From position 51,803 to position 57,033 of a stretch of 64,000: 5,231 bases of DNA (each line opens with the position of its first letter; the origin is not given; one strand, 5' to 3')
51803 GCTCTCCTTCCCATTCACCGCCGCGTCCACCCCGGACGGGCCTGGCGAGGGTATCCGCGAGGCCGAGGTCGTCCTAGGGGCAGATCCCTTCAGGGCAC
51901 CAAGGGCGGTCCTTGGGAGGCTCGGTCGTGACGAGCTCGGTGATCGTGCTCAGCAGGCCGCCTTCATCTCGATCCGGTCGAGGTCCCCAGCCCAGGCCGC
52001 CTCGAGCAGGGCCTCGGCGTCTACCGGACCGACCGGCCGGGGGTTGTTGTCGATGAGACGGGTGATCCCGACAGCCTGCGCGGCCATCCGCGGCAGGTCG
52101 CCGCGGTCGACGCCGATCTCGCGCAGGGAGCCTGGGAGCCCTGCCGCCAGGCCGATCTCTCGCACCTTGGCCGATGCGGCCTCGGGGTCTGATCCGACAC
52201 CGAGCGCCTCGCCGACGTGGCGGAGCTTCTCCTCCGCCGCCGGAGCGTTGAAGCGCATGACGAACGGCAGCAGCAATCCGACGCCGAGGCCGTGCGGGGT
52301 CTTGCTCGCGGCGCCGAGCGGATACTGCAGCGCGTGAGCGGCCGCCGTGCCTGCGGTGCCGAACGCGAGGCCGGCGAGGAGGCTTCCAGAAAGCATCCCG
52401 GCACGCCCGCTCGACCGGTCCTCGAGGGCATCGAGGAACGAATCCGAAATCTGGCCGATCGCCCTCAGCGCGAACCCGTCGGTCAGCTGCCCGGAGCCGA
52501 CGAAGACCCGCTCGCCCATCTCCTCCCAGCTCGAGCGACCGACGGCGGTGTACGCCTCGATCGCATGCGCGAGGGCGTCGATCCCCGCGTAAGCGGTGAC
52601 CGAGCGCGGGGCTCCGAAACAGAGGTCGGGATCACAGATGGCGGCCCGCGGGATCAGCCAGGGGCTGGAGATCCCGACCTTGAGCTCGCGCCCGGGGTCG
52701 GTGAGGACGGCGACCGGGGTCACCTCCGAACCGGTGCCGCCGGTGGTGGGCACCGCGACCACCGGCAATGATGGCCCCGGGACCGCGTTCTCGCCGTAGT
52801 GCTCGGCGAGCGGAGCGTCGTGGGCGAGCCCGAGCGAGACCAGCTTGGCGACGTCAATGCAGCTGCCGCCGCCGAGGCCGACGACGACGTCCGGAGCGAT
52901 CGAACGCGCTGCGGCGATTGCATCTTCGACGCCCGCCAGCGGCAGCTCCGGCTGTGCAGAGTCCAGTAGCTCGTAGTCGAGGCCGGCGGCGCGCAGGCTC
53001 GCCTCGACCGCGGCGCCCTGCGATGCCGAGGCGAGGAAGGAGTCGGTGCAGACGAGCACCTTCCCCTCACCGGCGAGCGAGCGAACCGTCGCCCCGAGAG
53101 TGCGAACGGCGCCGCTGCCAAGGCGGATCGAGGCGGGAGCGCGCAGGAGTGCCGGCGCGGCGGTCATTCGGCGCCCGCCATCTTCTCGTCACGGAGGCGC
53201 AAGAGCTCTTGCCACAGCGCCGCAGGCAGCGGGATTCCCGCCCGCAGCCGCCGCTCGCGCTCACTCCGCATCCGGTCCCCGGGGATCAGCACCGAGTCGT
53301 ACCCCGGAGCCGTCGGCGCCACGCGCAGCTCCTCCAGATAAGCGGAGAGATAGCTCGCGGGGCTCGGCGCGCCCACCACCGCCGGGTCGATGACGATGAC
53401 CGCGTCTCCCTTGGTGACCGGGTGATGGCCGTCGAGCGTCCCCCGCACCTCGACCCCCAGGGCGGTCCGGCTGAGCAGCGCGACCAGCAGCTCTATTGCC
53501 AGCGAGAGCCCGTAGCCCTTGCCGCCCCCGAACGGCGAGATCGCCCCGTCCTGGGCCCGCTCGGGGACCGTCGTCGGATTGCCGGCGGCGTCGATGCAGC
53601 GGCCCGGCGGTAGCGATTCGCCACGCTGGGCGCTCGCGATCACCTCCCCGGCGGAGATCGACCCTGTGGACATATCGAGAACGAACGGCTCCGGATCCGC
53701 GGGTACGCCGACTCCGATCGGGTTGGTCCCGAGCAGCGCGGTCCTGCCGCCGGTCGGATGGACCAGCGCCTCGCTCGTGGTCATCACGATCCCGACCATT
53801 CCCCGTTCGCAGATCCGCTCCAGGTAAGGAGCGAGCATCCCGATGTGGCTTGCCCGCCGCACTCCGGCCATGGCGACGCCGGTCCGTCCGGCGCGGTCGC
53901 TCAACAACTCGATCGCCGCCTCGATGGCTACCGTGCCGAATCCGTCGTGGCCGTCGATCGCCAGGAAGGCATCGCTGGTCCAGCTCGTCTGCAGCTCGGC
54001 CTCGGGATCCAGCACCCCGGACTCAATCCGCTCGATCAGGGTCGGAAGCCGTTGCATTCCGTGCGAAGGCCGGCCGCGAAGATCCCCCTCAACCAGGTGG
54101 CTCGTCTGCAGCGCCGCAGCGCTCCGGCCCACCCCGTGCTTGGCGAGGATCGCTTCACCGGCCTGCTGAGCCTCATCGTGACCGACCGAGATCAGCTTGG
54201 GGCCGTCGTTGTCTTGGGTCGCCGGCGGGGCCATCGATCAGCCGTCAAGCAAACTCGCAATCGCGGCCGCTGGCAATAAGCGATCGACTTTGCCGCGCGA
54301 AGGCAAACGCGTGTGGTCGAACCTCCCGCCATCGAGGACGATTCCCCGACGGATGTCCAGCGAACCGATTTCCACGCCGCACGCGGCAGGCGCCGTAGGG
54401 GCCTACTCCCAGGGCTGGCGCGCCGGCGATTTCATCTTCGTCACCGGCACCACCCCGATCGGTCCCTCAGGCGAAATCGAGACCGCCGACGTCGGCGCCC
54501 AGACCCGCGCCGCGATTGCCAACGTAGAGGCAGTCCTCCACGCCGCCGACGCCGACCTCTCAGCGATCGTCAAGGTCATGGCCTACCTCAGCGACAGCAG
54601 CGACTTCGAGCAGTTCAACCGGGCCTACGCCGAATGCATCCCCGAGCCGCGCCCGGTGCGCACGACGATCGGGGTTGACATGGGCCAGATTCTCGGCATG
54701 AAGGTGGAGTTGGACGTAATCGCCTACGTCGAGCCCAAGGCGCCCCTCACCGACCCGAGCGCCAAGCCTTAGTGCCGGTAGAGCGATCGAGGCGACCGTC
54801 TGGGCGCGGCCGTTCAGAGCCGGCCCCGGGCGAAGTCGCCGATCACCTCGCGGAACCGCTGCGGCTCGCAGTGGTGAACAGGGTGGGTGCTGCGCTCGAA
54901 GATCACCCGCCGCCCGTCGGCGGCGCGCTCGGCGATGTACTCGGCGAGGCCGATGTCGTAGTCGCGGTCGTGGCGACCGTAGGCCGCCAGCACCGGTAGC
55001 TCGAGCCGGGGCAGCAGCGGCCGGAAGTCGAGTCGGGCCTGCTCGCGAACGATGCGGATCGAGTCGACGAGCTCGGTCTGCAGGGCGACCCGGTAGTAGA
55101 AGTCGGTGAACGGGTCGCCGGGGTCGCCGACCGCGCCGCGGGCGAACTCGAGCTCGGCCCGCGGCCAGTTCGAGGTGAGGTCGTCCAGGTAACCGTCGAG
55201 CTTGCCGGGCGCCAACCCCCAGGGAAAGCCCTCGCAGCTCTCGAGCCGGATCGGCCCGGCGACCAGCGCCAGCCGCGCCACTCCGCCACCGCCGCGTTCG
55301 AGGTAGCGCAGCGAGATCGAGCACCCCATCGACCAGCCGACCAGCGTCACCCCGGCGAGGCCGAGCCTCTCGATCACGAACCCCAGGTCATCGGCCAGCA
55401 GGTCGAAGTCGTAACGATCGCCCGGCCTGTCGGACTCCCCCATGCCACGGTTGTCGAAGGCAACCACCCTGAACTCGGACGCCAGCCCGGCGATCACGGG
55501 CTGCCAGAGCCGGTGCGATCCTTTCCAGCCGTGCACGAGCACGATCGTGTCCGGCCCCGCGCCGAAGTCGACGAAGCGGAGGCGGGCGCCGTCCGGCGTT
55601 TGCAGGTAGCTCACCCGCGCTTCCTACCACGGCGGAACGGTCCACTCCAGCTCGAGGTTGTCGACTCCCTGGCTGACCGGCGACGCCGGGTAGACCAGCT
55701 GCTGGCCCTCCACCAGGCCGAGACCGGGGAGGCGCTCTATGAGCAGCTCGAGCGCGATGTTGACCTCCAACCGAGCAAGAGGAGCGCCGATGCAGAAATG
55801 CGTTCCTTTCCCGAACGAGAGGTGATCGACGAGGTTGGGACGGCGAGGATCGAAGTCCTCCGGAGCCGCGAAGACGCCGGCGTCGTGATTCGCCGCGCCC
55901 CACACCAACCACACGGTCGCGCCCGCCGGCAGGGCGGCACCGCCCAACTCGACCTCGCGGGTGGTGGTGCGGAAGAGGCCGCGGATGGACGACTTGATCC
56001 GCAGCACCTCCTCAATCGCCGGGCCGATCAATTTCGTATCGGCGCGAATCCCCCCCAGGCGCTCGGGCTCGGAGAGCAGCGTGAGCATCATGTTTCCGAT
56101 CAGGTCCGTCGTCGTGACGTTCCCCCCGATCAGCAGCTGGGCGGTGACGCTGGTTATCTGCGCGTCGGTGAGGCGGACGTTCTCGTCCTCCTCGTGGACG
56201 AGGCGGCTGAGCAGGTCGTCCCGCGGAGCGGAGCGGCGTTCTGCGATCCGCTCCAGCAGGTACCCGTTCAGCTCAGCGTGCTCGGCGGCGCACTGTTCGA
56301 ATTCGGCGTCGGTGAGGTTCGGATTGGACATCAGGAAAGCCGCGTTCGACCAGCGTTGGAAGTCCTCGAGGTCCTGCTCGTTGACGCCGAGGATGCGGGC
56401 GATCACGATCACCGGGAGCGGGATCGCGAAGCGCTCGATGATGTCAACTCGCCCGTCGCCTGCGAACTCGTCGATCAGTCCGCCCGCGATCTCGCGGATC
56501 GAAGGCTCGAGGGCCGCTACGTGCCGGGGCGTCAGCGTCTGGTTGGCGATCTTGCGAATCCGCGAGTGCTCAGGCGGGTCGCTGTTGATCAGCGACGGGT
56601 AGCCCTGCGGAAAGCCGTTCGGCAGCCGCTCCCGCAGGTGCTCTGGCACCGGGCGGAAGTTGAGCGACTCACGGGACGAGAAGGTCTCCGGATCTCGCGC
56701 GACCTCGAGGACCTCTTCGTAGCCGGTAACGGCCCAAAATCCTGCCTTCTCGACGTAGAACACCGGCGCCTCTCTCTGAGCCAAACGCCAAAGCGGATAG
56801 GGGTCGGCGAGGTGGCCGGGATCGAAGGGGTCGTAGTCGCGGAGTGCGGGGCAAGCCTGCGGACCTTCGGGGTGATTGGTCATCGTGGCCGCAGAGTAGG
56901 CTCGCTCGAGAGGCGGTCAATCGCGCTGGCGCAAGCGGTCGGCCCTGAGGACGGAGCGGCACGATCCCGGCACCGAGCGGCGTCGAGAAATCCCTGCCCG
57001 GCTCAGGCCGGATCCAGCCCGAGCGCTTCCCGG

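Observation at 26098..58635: tRNA-Arg(ACG) followed by three direct copies of its 3' half: a 32.5-kb composite integration block with no recombinase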

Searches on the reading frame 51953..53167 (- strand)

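Call 12: search_protein_families(library=pfam, proteins=[window:51953-53167:-])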
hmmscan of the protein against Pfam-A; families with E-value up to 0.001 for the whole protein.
window:51953-53167:- (405 aa): 3 families
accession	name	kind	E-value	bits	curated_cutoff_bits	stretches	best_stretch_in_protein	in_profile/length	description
PF00465.25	Fe-ADH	-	2.8e-43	147.9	31.3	1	11-180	1-168/168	Iron-containing alcohol dehydrogenase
PF25137.1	ADH_Fe_C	-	1.9e-35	122.8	27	1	191-392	1-194/194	Fe-containing alcohol dehydrogenase family, C-terminal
PF13685.12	Fe-ADH_2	-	3e-12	47.2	28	1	16-112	2-95/149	Iron-containing alcohol dehydrogenase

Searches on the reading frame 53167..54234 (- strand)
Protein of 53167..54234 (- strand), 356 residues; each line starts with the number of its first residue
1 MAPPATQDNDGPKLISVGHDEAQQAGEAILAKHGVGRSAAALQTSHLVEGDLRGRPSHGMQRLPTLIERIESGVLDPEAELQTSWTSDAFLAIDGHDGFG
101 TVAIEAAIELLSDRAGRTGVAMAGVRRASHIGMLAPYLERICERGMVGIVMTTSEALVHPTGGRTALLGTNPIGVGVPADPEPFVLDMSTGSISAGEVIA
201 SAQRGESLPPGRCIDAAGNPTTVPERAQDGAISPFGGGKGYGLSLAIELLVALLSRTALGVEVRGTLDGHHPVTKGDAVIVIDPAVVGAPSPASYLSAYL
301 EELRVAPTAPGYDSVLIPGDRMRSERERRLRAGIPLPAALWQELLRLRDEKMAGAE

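Call 12: search_protein_families(library=pfam, proteins=[window:53167-54234:-])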
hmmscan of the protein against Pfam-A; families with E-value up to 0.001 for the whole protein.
window:53167-54234:- (356 aa): 1 family
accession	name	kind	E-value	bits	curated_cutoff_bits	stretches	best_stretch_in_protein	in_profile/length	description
PF02615.19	Ldh_2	-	3.4e-100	335.9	38.8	1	19-344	3-332/333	Malate/L-lactate dehydrogenase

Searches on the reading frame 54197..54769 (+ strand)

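Call 13: search_protein_families(library=pfam, proteins=[window:54197-54769:+])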
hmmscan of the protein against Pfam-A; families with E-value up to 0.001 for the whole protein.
window:54197-54769:+ (191 aa): 1 family
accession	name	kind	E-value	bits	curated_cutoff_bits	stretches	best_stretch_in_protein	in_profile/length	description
PF01042.26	Ribonuc_L-PSP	-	1.3e-27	96.6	27.3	1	62-178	3-121/121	Endoribonuclease L-PSP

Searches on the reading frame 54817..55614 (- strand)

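Call 13: search_protein_families(library=pfam, proteins=[window:54817-55614:-])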
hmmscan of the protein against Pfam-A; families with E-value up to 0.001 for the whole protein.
window:54817-55614:- (266 aa): 3 families
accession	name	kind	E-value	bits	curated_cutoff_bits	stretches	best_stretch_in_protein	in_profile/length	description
PF00561.26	Abhydrolase_1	-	3.8e-29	102.5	25.8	1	23-247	2-241/245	alpha/beta hydrolase fold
PF12697.13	Abhydrolase_6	-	3.6e-19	70.7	26.3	1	24-255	1-215/217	Alpha/beta hydrolase family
PF12146.15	Hydrolase_4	-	1.3e-12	48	27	1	23-125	6-114/239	Serine aminopeptidase, S33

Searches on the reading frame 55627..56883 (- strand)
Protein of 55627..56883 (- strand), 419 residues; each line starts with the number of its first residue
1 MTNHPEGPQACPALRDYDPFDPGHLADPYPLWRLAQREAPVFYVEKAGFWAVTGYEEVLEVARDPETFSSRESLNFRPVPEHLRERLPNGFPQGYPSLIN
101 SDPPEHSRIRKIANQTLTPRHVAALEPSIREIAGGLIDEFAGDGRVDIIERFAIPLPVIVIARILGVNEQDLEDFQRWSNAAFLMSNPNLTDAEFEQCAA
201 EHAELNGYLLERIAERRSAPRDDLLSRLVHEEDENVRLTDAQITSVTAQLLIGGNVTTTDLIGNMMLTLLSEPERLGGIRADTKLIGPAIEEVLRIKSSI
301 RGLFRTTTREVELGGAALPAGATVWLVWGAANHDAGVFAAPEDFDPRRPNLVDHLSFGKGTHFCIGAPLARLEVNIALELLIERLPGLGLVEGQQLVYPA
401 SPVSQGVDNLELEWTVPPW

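Call 13: search_protein_families(library=pfam, proteins=[window:55627-56883:-])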
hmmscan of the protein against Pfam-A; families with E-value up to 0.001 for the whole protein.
window:55627-56883:- (419 aa): 1 family
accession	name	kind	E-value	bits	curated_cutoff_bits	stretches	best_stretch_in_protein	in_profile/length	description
PF00067.27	p450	-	2.8e-27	96.1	22.8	1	97-384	86-431/462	Cytochrome P450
